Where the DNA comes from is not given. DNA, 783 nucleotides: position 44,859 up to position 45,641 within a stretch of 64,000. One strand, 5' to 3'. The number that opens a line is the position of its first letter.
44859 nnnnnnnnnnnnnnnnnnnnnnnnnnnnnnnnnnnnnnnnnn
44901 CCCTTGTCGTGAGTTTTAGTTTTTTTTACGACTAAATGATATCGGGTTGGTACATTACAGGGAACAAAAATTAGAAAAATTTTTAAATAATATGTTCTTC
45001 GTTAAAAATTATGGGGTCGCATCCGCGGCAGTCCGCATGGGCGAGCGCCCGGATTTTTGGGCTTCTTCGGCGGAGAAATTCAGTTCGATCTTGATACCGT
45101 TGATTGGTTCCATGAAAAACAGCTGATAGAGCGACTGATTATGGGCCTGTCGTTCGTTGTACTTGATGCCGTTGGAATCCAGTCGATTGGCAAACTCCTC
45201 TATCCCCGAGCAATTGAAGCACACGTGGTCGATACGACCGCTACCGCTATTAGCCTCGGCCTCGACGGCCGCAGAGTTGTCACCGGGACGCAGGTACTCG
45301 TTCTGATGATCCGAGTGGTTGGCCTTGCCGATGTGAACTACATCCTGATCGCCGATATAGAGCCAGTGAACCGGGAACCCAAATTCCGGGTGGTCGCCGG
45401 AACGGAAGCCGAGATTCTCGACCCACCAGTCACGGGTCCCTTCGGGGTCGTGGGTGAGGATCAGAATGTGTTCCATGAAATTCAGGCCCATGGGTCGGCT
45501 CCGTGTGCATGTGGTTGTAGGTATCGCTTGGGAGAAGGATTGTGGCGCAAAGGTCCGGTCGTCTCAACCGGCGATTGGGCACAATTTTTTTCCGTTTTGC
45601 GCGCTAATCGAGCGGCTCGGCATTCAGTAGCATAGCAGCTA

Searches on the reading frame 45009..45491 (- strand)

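Call 79: search_protein_families(library=pfam, proteins=[window:45009-45491:-], max_evalue=0.0001)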
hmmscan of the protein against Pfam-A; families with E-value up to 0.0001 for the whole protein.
window:45009-45491:- (160 aa): 3 families
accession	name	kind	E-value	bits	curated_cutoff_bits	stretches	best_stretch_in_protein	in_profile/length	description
PF13468.12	Glyoxalase_3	-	1.2e-06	29.1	25.1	1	7-114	2-102/176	Glyoxalase-like domain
PF00903.31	Glyoxalase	-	4.4e-06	27.5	20.6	1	7-137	3-121/121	Glyoxalase/Bleomycin resistance protein/Dioxygenase superfamily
PF13669.12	Glyoxalase_4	-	1.8e-05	25.4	27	1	8-115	2-97/109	Glyoxalase/Bleomycin resistance protein/Dioxygenase superfamily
